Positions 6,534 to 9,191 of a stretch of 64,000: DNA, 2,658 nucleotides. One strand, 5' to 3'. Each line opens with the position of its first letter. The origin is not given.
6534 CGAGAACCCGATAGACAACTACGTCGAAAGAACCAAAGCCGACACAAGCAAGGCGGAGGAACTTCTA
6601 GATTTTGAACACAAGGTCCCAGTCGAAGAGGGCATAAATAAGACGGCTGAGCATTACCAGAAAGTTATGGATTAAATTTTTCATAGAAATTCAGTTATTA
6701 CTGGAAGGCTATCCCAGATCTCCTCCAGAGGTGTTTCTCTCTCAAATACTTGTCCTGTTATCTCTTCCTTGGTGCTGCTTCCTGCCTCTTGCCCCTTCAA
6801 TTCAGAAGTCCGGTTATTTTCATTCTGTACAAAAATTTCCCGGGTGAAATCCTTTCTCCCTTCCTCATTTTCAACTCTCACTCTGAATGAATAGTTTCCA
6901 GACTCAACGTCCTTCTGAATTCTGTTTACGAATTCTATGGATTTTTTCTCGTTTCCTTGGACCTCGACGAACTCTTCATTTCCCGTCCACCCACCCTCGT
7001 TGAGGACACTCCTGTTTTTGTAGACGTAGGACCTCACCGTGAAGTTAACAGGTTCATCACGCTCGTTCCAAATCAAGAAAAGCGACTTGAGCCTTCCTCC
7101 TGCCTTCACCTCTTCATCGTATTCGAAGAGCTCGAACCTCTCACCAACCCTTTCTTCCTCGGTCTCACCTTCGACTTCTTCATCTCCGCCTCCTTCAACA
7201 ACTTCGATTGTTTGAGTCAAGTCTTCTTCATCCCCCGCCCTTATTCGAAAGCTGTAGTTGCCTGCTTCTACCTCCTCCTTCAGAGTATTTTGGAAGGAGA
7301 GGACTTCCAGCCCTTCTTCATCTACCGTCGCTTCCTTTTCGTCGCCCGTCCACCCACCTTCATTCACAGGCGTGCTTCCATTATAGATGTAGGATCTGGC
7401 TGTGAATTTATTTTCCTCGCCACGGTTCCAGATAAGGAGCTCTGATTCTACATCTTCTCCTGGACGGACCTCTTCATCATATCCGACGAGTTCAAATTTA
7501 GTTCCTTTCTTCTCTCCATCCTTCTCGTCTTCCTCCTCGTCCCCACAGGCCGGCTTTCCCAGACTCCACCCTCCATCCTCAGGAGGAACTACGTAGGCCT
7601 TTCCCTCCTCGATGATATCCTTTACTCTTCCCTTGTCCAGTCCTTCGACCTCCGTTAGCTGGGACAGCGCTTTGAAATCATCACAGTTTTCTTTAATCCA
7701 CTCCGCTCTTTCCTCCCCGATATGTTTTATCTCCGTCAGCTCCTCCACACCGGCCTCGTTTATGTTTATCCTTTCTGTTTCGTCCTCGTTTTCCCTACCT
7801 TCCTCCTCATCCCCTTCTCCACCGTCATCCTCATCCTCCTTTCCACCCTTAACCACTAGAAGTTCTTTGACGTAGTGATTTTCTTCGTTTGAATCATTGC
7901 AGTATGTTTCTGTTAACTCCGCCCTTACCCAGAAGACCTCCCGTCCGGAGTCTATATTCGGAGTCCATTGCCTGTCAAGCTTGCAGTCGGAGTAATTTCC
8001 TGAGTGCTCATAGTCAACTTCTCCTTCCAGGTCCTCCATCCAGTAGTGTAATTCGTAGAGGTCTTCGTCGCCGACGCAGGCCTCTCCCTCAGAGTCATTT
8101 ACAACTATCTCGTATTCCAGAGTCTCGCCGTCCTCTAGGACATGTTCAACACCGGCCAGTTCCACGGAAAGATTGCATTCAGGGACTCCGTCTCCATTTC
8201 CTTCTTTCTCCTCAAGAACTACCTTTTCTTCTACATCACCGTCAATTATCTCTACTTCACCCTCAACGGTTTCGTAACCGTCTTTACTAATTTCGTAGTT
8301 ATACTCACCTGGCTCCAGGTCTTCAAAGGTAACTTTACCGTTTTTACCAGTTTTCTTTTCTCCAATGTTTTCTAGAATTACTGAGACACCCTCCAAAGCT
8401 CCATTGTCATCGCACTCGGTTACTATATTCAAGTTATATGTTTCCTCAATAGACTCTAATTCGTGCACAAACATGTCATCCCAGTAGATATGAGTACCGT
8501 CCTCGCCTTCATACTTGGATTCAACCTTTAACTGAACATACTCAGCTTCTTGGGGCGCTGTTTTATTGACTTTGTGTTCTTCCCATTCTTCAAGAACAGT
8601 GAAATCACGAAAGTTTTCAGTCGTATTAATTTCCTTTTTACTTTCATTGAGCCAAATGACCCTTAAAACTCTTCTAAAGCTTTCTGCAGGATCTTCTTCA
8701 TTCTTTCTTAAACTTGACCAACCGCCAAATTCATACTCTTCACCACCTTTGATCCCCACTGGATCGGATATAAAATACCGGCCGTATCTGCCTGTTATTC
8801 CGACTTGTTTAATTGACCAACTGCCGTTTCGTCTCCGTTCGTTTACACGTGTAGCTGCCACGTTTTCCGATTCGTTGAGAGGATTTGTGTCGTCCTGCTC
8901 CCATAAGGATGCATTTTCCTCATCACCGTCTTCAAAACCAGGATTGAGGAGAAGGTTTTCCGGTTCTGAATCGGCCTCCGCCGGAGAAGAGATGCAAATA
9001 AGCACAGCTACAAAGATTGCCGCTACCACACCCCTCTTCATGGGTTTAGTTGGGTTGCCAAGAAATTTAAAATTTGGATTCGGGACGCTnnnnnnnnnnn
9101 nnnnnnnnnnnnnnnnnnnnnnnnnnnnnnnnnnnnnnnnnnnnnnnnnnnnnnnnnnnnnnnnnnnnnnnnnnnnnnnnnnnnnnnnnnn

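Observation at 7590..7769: Extracellular ComEA-type helix-hairpin-helix DNA-binding domain inside a 786-aa secreted archaeal protein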

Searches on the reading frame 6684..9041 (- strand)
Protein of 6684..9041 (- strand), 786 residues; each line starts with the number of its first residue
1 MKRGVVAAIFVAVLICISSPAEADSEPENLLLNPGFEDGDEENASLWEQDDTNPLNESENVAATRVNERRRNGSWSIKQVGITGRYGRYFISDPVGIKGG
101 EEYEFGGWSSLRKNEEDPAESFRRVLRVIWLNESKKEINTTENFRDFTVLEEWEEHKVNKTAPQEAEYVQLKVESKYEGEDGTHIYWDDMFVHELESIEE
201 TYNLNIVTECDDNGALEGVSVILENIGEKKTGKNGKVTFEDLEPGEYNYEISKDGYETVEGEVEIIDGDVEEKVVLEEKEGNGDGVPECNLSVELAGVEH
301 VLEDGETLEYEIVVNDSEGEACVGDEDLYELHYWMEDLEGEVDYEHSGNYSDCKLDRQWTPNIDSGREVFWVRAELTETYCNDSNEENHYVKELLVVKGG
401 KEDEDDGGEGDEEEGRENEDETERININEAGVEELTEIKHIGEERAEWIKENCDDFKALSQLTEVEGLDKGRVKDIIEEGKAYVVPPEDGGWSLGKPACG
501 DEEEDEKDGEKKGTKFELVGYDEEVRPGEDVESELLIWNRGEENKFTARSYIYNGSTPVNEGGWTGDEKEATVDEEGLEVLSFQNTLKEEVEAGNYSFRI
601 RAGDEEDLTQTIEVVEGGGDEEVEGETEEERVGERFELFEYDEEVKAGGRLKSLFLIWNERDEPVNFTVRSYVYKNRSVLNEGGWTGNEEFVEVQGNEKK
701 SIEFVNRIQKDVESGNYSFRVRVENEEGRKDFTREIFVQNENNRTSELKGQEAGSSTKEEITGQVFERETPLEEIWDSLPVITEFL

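Call 4: search_protein_families(library=pfam, proteins=[window:6684-9041:-], max_evalue=1)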
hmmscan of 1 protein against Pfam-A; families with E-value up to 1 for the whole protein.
window:6684-9041:- (786 aa): 19 families
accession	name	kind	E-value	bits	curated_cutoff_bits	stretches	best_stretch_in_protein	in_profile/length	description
PF13620.12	CarboxypepD_reg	-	1.8e-08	35.1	32.3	1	212-271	10-75/82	Carboxypeptidase regulatory-like domain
PF12836.13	HHH_3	-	2.5e-05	24.7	27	1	422-472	3-56/65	Helix-hairpin-helix motif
PF02018.23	CBM_4_9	-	0.00011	23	25.9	1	29-176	2-132/136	Carbohydrate binding domain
PF07495.19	Y_Y_Y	-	0.00018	21.8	26.6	1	709-733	32-56/65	Y_Y_Y domain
PF13715.12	CarbopepD_reg_2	-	0.00022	21.7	32.2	1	210-280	8-80/88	CarboxypepD_reg-like domain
PF08308.17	PEGA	-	0.00038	20.7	20.8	1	226-268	17-58/71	PEGA domain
PF17802.7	SpaA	-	0.0083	16.7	23.1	1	215-265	15-76/91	Prealbumin-like fold domain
PF23608.1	Ig_ILCR1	-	0.014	15.9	27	1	201-251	34-83/114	ILCR1 Ig-like domain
PF17210.9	SdrD_B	-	0.019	15.6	29.7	1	215-256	23-70/112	SdrD B-like domain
PF15418.12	DUF4625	-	0.046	14.4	27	0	683-731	74-122/131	Domain of unknown function (DUF4625)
PF05345.18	He_PIG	-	0.098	13.6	24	0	589-612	66-89/96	Putative Ig domain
PF23861.1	Ribophorin_II_2nd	-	0.11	13.2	23.4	0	685-727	50-90/105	Ribophorin II second domain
PF18883.6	AC_1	-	0.11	12.9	27.1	0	157-183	12-38/114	Autochaperone Domain Type 1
PF00041.27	fn3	-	0.14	12.8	25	0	693-738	42-83/84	Fibronectin type III domain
PF14520.12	HHH_5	-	0.16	12.9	27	0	433-479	2-54/57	Helix-hairpin-helix domain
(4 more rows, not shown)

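Call 5: search_protein_families(library=ncbifam, proteins=[window:6684-9041:-], max_evalue=1)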
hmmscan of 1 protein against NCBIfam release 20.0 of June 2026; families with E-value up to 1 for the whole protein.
window:6684-9041:- (786 aa): 3 families
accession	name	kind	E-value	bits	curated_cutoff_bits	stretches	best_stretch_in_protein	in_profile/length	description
TIGR01259.1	comE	subfamily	3.8e-05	23.7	152.35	1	414-470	49-108/120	comEA protein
TIGR00426.1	TIGR00426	subfamily_domain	0.00013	22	53.1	1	421-473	4-60/69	competence protein ComEA helix-hairpin-helix repeat region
TIGR01954.1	nusA_Cterm_rpt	equivalog_domain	0.0026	17.8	48.15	0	428-451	21-44/50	transcription termination factor NusA, C-terminal duplication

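Call 6: find_homologous_proteins(query=window:6684-9041:-)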
Query window:6684-9041:- (786 aa): 5 proteins with E <= 0.001 among 8000 candidates.
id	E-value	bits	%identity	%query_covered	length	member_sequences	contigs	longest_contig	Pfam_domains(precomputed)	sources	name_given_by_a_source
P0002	0.0e+0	1741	100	100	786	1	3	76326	PF12836.14,PF13620.13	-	-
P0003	3.0e-92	328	41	35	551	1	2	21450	PF12836.14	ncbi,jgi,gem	-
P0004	9.9e-47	178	42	25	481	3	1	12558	PF12836.14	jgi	-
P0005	5.2e-44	169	41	27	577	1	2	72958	PF12836.14,PF18998.7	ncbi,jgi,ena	-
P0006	1.2e-5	42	37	16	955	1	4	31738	PF13715.13,PF13360.14,PF17802.8,PF13570.14,PF18998.7,PF13620.13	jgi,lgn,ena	-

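Call 15: search_protein_families(library=pfam, alignment_id=A1, max_evalue=0.01)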
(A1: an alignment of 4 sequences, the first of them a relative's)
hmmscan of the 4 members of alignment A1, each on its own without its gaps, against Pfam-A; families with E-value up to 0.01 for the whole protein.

A. member 1, P0002 (786 aa): 7 families
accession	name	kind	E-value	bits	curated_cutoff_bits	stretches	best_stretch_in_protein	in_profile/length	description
PF13620.12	CarboxypepD_reg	-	1.8e-08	35.1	32.3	1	212-271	10-75/82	Carboxypeptidase regulatory-like domain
PF12836.13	HHH_3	-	2.5e-05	24.7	27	1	422-472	3-56/65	Helix-hairpin-helix motif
PF02018.23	CBM_4_9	-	0.00011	23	25.9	1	29-176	2-132/136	Carbohydrate binding domain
PF07495.19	Y_Y_Y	-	0.00018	21.8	26.6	0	709-733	32-56/65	Y_Y_Y domain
PF13715.12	CarbopepD_reg_2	-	0.00022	21.7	32.2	1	210-280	8-80/88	CarboxypepD_reg-like domain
PF08308.17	PEGA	-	0.00038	20.7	20.8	1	226-268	17-58/71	PEGA domain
PF17802.7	SpaA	-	0.0083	16.7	23.1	1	215-265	15-76/91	Prealbumin-like fold domain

B. families by the number of members that match (of 4 scanned): 10 families
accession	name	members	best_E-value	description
PF12836.13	HHH_3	4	2.6e-09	Helix-hairpin-helix motif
PF13620.12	CarboxypepD_reg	2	1.8e-08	Carboxypeptidase regulatory-like domain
PF02018.23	CBM_4_9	2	0.00011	Carbohydrate binding domain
PF14520.12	HHH_5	2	0.00083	Helix-hairpin-helix domain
PF18998.6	Flg_new_2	1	9.2e-09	Divergent InlB B-repeat domain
PF07495.19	Y_Y_Y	1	0.00018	Y_Y_Y domain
PF13715.12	CarbopepD_reg_2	1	0.00022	CarboxypepD_reg-like domain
PF08308.17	PEGA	1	0.00038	PEGA domain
PF17802.7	SpaA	1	0.0083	Prealbumin-like fold domain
PF12826.13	HHH_2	1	0.0091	Helix-hairpin-helix motif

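Call 30: predict_structure(alignment_id=A1)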
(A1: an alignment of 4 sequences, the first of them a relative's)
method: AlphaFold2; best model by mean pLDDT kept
length: 786 residues; sequences in the alignment: 4
mean_pLDDT: 44.0   pTM: 0.27
mean pLDDT of the five models: 44.0, 42.3, 42.0, 41.3, 40.5
residues with pLDDT >= 90: 0; 70-90: 42; 50-70: 242; < 50: 502
segments of 3 or more residues with pLDDT < 50: 1-8, 10-88, 116-119, 179-183, 196-512, 518-520, 617-634, 676-678, 682-687, 742-786
pLDDT, mean of each block of 10 residues (from residue 1): 43 40 27 30 30 34 34 39 45 63 66 50 67 78 59 65 75 57 51 47 33 35 34 34 32 27 24 24 29 29 34 36 35 27 29 30 33 31 34 32 32 33 33 33 37 39 37 42 34 34 36 51 60 61 68 65 59 66 64 62 60 50 35 47 53 56 58 52 46 57 59 59 55 54 34 26 27 37 36
secondary structure, 60 per line:
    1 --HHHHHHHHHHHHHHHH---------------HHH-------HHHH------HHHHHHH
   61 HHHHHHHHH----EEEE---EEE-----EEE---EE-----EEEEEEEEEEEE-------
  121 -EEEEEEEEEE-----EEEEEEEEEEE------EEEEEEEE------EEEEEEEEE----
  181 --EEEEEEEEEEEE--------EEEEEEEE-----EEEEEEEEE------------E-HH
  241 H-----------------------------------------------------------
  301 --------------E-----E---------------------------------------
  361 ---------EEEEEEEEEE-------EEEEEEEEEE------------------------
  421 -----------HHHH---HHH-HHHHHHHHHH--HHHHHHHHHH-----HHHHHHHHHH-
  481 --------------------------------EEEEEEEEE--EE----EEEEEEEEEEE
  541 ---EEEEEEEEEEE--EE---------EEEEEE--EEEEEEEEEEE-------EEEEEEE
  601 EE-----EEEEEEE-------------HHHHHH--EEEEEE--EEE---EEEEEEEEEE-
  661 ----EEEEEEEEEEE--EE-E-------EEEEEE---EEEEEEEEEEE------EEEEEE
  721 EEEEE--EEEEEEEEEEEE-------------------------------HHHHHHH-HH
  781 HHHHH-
elements in order (helices of 4 or more, strands of 3 or more residues): H3-18 H44-47 H54-69 E74-77 E81-83 E89-91 E102-113 E122-131 E137-147 E154-161 E168-176 E183-194 E203-210 E216-224 E370-379 E387-396 H432-435 H443-452 H455-464 H470-479 E513-521 E530-540 E544-554 E568-573 E576-586 E594-602 E608-614 H628-633 E636-641 E644-646 E650-659 E665-675 E689-694 E698-708 E715-725 E728-739 H771-777 H779-785

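Call 40: search_protein_representatives(alignment_id=A1)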
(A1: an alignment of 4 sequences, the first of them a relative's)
Query: 4 sequences, 565 profile positions. Proteins with E-value up to 0.001 (for the whole library): 3034; up to 1e-10: 399; up to 1e-30: 36. The best 150 are listed.
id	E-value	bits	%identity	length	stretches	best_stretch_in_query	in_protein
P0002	3.7e-262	887.7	-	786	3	1-369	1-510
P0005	6.0e-255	863.9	-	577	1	1-565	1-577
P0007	3.1e-172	590.9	-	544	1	1-563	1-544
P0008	1.8e-156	538.8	-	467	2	275-563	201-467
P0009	2.6e-131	455.8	-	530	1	20-565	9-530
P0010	1.1e-104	367.9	-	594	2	250-563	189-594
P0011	3.2e-94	333.3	-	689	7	275-349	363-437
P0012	5.3e-91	322.7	-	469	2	266-563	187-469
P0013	5.0e-90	319.5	-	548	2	265-563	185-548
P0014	2.1e-70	254.7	-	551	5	270-349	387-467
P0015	3.2e-47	178.2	-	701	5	270-349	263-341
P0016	2.9e-46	175.0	-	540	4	261-371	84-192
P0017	5.4e-46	174.1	-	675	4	27-181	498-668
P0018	6.2e-46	173.9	-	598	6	267-346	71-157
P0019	2.1e-44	168.9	-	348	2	346-563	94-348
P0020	1.3e-40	156.3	-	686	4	277-344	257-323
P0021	2.5e-40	155.4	-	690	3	214-412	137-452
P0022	6.2e-40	154.1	-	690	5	263-376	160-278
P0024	5.3e-39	151.0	-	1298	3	18-182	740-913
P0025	1.1e-37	146.7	-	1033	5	272-344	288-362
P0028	2.8e-34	135.4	-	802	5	30-181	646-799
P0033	3.8e-32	128.4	-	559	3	26-183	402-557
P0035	1.8e-31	126.2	-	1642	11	426-515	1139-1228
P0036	3.4e-31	125.3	-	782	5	282-433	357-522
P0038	4.9e-31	124.7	-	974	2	25-198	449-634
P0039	5.1e-31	124.7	-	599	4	281-344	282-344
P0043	1.3e-29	120.0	-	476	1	378-559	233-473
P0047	1.1e-27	113.6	-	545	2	28-181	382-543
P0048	1.4e-27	113.4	-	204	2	272-344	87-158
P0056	7.4e-25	104.3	-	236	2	277-355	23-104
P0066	7.4e-23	97.7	-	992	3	9-191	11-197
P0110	1.9e-18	83.1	-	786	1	418-536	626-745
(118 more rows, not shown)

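Call 42: list_cluster_members(proteins=[P0011, P0014, P0015, P0016, P0018, P0020, P0048, P0056, P0002, P0005])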
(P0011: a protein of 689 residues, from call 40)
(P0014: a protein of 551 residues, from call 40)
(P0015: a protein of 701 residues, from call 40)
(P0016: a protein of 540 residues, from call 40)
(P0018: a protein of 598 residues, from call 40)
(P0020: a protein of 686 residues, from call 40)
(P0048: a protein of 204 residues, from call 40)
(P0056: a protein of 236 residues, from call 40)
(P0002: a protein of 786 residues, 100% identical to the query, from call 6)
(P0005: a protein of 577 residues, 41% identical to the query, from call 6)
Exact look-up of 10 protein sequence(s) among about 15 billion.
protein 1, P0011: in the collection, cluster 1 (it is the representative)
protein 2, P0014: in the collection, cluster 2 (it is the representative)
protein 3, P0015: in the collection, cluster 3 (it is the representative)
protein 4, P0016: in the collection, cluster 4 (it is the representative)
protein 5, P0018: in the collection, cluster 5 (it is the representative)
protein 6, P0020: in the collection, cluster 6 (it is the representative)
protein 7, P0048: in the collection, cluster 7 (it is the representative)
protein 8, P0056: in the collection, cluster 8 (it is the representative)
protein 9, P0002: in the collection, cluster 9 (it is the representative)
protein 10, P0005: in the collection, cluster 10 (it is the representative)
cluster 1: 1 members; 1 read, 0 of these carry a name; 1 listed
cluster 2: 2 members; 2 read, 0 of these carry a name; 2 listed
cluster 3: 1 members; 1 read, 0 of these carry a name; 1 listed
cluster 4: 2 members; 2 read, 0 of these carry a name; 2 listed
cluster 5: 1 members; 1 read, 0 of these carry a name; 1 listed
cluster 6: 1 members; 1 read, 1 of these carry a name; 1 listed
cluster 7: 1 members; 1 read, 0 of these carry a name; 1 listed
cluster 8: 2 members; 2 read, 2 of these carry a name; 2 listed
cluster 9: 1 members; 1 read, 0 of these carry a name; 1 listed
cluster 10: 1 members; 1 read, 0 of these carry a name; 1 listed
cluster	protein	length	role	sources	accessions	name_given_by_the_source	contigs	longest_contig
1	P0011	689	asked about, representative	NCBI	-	-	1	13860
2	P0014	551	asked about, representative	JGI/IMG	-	-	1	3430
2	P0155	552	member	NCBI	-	-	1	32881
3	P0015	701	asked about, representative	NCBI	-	-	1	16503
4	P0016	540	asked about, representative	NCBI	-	-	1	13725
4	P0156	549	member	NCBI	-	-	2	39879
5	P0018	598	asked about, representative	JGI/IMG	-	-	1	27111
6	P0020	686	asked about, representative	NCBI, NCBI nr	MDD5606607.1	MAG: helix-hairpin-helix domain-containing protein [Candidatus Pacebacteria bacterium] | helix-hairpin-helix domain-containing protein [Candidatus Paceibacterota bacterium]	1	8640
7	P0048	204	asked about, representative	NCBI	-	-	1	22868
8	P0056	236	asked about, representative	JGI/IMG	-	competence ComEA-like helix-hairpin-helix protein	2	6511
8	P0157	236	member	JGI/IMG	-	competence ComEA-like helix-hairpin-helix protein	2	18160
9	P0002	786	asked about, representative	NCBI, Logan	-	-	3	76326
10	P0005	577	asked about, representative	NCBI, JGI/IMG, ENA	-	-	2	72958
